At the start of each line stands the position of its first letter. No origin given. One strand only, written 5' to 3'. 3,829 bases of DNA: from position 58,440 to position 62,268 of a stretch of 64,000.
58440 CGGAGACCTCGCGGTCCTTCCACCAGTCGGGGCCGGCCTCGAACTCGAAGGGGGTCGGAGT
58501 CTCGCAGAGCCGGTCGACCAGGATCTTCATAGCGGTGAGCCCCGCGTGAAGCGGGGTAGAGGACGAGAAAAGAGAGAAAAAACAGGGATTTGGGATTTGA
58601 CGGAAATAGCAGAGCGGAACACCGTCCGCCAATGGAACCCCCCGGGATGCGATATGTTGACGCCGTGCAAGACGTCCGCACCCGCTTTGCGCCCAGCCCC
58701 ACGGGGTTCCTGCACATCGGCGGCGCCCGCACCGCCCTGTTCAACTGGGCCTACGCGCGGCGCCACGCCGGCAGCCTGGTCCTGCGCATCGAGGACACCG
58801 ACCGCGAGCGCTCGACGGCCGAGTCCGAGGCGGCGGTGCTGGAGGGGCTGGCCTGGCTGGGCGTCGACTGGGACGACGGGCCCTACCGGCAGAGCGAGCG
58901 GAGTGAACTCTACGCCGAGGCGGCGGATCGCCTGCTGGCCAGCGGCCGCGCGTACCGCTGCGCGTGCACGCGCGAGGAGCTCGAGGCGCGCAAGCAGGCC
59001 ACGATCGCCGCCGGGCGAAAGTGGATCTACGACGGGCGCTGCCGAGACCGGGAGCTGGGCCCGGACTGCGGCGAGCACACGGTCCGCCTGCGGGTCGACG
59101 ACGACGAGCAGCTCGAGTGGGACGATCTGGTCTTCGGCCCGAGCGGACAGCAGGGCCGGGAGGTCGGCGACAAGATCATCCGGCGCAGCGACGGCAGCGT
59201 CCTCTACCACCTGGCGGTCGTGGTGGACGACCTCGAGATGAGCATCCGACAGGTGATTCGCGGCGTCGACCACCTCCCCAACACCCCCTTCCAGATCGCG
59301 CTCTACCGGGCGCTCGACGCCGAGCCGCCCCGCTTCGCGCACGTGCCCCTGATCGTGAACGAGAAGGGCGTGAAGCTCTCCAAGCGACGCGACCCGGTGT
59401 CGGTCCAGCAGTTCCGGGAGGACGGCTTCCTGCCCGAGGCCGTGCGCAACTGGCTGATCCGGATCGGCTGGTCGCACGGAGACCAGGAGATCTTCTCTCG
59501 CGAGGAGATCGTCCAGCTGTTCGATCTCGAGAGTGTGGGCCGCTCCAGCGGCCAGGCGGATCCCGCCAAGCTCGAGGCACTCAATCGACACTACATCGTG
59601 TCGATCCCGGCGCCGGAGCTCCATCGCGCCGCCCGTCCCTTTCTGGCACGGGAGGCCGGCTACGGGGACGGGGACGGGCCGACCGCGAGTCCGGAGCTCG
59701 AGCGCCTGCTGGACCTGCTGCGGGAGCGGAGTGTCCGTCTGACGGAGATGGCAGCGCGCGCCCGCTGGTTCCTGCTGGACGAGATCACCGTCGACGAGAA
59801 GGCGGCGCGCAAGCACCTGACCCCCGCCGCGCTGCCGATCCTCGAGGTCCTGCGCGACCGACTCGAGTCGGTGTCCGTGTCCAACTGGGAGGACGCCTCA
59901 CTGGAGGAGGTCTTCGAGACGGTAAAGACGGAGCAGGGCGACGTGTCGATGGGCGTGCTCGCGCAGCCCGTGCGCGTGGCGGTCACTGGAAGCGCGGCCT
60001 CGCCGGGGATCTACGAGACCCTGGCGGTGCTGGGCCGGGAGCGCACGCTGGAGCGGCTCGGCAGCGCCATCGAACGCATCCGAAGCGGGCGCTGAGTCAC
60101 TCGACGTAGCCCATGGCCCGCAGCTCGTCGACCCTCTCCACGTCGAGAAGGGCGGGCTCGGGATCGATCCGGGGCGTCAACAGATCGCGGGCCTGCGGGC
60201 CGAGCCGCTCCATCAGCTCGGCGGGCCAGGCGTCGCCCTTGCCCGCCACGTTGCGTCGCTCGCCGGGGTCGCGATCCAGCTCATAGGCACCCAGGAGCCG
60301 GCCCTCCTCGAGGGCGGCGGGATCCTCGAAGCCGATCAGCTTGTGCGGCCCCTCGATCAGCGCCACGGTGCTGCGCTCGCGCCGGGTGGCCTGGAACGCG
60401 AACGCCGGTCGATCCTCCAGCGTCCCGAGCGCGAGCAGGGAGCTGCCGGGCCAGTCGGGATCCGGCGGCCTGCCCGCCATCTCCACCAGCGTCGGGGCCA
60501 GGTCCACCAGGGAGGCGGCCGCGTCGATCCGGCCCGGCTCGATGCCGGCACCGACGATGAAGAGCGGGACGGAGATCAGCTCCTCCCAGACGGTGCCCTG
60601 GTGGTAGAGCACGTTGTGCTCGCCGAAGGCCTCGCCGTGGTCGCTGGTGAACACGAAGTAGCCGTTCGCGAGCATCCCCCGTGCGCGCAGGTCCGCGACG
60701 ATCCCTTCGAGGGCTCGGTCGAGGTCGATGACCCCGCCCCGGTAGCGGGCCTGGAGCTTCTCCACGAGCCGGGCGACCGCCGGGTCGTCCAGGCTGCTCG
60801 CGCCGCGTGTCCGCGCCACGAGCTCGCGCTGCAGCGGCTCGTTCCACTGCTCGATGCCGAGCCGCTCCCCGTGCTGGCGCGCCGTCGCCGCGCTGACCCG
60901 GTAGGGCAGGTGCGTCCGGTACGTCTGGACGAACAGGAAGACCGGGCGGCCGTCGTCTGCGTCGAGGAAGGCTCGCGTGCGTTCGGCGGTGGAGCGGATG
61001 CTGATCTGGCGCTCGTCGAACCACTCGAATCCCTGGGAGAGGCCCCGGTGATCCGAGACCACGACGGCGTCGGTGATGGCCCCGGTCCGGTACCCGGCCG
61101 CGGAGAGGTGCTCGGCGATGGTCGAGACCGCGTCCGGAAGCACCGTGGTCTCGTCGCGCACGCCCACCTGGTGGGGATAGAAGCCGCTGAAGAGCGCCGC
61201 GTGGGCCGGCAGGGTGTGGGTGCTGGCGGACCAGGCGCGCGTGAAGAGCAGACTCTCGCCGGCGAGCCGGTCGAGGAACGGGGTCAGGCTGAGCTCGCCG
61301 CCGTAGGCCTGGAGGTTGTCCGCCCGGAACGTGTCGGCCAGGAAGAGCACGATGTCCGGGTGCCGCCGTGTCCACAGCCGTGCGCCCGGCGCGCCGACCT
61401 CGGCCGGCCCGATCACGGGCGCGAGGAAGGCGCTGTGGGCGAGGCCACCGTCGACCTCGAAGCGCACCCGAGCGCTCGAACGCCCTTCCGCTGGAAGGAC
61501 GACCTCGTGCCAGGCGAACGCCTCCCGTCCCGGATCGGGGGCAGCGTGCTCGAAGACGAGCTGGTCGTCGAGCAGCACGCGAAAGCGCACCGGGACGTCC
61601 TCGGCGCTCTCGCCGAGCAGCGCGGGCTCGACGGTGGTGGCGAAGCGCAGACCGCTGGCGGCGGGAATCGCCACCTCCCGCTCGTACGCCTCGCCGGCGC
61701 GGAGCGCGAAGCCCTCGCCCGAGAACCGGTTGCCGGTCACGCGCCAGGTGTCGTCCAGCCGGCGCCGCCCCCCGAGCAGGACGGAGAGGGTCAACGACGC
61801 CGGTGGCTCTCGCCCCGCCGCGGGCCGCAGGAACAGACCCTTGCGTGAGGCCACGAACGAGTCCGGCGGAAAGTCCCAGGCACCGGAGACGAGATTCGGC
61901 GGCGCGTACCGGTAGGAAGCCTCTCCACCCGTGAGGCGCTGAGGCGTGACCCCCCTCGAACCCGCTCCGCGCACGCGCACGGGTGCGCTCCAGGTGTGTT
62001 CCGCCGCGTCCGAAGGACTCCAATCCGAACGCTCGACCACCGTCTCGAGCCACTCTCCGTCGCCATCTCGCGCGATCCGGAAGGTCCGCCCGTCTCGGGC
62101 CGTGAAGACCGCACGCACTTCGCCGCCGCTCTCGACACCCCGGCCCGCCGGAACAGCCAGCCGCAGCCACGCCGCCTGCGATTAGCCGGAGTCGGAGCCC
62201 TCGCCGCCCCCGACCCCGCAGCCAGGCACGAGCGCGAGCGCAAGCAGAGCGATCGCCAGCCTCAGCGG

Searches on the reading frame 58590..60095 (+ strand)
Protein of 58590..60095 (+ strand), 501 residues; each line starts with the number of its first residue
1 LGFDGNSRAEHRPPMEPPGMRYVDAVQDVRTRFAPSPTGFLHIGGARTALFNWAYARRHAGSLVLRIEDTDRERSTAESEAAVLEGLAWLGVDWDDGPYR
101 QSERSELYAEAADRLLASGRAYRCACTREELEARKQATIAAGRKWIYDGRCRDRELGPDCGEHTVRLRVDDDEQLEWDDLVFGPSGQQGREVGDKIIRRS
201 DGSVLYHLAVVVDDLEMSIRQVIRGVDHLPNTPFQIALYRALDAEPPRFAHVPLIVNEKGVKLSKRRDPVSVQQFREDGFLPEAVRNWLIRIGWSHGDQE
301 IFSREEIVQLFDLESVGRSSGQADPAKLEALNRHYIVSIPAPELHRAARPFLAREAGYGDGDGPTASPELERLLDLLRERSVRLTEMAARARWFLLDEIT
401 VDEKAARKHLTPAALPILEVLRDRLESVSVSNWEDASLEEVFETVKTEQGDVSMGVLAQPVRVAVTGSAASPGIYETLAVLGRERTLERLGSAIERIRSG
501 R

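Call 105: search_protein_families(library=pfam, proteins=[window:58590-60095:+], max_evalue=0.0001)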
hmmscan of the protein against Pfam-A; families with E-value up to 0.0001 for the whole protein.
window:58590-60095:+ (501 aa): 2 families
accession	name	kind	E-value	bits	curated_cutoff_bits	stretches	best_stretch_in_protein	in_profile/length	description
PF00749.27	tRNA-synt_1c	-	1.5e-87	293.9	23.4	1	29-328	2-312/314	tRNA synthetases class I (E and Q), catalytic domain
PF19269.4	Anticodon_2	-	4.7e-30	105.3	23.6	1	344-494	2-141/141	Anticodon binding domain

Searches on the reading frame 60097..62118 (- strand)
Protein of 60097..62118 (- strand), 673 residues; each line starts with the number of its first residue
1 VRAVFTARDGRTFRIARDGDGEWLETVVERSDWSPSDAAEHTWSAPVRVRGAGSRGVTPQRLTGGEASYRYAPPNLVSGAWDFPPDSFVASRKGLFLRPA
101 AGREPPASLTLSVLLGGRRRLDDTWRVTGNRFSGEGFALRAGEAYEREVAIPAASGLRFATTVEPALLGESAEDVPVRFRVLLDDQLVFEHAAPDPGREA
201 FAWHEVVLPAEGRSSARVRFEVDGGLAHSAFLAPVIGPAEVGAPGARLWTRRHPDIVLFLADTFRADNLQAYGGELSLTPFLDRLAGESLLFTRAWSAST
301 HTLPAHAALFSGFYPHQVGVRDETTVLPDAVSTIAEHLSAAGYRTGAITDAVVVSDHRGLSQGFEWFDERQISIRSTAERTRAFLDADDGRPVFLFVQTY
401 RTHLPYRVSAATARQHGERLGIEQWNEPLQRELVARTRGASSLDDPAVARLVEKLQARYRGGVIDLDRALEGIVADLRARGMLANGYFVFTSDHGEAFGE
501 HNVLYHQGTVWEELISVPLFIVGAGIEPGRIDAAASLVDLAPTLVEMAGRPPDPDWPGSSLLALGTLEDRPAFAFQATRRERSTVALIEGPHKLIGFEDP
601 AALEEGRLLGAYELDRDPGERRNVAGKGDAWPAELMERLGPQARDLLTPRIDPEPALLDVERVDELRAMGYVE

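Call 105: search_protein_families(library=pfam, proteins=[window:60097-62118:-], max_evalue=0.0001)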
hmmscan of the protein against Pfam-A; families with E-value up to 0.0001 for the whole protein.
window:60097-62118:- (673 aa): 2 families
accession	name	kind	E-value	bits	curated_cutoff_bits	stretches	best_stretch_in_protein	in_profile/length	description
PF00884.28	Sulfatase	-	1.6e-42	146.3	25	1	254-549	1-300/301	Sulfatase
PF01663.27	Phosphodiest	-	7.2e-09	36.1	23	1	257-326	2-68/342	Type I phosphodiesterase / nucleotide pyrophosphatase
